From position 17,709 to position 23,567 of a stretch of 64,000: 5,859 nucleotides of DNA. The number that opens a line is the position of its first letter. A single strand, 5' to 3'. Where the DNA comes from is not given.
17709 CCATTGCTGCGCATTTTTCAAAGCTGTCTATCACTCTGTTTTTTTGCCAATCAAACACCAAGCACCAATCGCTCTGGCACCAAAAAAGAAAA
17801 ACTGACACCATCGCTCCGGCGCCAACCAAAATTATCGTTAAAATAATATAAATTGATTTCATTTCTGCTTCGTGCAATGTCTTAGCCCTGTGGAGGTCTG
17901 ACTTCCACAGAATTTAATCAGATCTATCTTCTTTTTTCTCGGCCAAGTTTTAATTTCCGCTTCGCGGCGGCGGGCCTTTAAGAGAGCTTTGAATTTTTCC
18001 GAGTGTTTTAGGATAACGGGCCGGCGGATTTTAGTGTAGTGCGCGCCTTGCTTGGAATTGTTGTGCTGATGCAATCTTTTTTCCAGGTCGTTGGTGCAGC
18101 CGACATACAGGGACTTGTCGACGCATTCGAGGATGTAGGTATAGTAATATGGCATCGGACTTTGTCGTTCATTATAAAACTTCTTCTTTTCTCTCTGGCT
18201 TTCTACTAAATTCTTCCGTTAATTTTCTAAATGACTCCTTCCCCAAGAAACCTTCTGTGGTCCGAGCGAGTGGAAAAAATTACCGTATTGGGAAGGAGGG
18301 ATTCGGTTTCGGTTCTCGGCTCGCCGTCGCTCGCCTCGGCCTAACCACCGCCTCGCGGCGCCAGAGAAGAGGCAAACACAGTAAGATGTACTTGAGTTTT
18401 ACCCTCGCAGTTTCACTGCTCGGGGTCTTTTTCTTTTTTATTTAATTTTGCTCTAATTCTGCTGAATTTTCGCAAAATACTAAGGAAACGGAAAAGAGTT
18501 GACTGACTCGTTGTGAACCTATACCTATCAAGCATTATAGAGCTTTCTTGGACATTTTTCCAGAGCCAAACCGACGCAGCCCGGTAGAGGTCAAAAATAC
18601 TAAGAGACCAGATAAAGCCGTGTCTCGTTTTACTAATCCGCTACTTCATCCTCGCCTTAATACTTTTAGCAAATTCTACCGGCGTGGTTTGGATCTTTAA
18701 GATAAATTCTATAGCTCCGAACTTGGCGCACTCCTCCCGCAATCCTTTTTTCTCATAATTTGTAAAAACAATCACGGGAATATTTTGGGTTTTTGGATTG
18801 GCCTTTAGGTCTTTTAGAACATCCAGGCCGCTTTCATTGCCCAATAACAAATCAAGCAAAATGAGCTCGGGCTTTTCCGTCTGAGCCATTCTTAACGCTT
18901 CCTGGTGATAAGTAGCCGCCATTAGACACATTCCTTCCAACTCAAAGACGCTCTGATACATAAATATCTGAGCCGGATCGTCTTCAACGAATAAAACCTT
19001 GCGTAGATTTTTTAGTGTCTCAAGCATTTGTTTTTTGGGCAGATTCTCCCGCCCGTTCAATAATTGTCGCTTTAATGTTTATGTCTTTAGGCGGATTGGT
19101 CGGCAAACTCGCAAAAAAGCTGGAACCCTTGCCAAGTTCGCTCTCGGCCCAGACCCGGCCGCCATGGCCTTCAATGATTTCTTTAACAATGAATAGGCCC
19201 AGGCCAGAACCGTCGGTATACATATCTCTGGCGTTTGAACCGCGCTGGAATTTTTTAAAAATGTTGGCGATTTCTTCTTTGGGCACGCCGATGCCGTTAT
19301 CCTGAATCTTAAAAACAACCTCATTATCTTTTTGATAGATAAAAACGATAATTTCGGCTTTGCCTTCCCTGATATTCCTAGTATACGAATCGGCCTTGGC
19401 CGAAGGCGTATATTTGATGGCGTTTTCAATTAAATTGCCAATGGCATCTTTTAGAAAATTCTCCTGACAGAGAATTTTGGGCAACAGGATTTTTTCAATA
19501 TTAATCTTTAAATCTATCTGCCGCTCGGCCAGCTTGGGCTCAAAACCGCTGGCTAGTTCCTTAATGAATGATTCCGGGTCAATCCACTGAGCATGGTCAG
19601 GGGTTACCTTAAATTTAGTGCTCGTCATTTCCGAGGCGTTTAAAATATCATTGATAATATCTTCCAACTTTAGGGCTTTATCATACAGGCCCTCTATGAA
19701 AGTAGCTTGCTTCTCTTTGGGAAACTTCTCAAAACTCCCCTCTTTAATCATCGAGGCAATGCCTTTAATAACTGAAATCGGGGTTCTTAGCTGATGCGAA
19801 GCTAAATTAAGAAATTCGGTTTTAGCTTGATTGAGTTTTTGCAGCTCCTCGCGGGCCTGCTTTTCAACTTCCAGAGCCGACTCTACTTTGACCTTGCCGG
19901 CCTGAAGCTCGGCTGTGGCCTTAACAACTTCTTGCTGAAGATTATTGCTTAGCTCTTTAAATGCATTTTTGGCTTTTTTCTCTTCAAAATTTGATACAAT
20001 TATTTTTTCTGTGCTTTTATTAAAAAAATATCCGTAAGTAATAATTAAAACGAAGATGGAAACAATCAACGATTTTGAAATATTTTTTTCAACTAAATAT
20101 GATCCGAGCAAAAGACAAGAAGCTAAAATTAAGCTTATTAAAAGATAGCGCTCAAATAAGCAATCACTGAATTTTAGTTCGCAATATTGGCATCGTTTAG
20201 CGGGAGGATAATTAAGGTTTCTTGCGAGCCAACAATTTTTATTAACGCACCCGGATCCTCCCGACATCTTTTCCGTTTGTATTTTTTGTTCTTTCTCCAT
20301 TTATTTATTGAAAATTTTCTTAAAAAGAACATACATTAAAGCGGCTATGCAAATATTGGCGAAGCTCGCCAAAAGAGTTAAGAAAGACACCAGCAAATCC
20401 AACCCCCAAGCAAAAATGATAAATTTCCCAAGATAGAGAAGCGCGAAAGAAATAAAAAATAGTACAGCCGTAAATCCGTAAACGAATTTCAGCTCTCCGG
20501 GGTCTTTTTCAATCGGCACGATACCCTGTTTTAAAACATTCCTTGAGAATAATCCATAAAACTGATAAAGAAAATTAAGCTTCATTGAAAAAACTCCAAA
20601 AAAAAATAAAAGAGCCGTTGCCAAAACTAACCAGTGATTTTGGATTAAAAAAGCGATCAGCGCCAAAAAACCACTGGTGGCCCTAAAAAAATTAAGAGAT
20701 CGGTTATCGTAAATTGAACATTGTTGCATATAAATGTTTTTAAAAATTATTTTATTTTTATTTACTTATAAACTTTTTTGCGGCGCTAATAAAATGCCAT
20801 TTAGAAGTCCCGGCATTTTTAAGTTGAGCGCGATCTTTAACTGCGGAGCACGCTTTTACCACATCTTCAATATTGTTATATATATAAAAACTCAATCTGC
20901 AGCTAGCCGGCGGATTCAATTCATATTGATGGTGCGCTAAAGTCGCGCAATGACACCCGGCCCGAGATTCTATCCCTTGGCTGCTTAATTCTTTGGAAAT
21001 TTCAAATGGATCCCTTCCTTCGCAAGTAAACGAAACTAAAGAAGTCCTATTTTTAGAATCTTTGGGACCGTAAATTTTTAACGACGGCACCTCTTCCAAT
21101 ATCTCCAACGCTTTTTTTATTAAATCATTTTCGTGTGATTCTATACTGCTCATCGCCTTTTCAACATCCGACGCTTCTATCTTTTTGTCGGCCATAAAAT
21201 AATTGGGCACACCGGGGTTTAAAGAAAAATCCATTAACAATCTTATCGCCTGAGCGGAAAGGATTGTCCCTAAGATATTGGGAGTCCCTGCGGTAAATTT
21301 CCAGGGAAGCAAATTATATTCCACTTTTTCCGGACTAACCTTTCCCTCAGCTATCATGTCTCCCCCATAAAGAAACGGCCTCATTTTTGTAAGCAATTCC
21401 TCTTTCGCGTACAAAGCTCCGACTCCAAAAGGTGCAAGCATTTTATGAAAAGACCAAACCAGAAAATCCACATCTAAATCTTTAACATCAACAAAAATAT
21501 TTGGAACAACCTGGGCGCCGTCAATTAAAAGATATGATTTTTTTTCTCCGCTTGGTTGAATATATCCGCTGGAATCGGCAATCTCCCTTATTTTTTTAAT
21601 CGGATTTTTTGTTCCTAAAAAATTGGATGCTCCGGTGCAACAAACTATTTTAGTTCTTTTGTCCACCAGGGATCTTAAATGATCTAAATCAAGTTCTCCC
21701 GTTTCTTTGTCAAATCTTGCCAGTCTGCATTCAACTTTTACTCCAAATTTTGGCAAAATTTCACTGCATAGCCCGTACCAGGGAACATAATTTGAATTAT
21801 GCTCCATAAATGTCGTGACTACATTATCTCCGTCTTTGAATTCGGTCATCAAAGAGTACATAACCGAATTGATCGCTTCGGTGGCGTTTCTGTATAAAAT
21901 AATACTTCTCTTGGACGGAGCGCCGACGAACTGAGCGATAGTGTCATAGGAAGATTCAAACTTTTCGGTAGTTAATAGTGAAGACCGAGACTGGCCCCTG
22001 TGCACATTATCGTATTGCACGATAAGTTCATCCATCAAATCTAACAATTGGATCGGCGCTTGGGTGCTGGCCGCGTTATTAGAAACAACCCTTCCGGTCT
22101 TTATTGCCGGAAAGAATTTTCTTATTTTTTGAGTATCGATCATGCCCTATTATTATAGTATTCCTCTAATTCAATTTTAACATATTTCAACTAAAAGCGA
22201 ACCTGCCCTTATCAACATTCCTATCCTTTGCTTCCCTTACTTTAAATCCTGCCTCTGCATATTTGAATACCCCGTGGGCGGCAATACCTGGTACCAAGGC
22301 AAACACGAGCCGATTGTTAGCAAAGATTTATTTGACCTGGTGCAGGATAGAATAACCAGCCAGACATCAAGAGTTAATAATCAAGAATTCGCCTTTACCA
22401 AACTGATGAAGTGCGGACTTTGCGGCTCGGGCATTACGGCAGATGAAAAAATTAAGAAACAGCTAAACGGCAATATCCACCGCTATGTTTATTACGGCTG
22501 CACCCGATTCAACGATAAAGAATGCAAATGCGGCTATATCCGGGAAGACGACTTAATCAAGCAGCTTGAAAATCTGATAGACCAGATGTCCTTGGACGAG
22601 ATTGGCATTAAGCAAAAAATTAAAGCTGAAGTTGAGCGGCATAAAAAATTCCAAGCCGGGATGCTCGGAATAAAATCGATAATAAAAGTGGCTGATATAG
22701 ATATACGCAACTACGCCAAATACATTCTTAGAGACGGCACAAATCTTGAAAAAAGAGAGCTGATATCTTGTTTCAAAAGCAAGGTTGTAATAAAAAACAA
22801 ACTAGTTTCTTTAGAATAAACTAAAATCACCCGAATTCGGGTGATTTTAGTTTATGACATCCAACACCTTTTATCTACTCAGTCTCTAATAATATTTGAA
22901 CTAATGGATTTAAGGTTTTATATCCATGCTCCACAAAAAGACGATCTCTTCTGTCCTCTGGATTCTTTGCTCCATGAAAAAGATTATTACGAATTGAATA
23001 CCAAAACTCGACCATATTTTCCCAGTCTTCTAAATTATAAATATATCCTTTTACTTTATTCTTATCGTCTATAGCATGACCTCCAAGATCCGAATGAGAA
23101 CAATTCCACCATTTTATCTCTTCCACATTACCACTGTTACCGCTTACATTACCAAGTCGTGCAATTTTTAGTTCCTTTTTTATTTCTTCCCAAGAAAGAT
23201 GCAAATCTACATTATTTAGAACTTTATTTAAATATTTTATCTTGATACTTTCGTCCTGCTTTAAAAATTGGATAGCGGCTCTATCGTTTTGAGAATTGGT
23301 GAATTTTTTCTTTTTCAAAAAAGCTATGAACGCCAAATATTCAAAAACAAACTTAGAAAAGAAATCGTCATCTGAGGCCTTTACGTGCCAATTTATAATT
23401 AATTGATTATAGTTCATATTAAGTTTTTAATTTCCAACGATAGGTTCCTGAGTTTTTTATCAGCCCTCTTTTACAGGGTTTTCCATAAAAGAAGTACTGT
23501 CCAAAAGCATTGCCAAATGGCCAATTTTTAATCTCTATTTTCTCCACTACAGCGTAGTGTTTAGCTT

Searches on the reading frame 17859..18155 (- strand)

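Call 81: search_protein_families(library=pfam, proteins=[window:17859-18155:-], max_evalue=0.001)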
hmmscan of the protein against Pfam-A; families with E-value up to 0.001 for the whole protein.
window:17859-18155:- (98 aa): 1 family
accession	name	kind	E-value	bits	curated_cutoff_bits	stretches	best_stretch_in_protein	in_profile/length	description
PF01541.30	GIY-YIG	-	1.6e-15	57.6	22.6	1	3-76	1-76/78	GIY-YIG catalytic domain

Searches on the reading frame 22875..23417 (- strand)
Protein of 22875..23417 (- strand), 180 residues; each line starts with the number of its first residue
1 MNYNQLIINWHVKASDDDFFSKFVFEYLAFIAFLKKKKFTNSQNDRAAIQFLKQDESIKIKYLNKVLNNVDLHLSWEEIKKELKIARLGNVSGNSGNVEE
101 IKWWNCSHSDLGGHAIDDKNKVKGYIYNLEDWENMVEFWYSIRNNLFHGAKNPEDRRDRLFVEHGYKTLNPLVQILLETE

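Call 3: search_protein_families(library=pfam, proteins=[window:22875-23417:-], max_evalue=0.1)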
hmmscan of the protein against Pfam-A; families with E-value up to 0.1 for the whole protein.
window:22875-23417:- (180 aa): 1 family
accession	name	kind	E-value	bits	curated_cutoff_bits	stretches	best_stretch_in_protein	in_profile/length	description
PF09825.15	BPL_N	-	0.047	13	24.2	1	33-85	225-276/283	Biotin-protein ligase, N terminal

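Call 4: search_protein_families(library=padloc, proteins=[window:22875-23417:-], max_evalue=0.1)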
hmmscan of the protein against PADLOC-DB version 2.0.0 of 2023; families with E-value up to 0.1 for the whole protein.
window:22875-23417:- (180 aa): 0 families

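Call 5: search_protein_families(library=ncbifam, proteins=[window:22875-23417:-], max_evalue=0.1)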
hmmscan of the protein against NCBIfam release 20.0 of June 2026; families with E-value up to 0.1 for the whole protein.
window:22875-23417:- (180 aa): 0 families

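Call 73: search_dna_similar(query=window:22875-23417:-, collection=plasmids, mode=protein, max_evalue=0.001, max_rows=10)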
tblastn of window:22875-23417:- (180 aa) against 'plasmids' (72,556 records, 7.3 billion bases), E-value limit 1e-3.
No match.

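Call 75: search_protein_families(library=phrogs, proteins=[window:22875-23417:-], max_evalue=0.01)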
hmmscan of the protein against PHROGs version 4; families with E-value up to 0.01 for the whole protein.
window:22875-23417:- (180 aa): 1 family
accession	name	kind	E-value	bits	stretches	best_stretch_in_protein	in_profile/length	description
phrog_5111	-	unknown function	0.0069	17.5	0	24-83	55-115/119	-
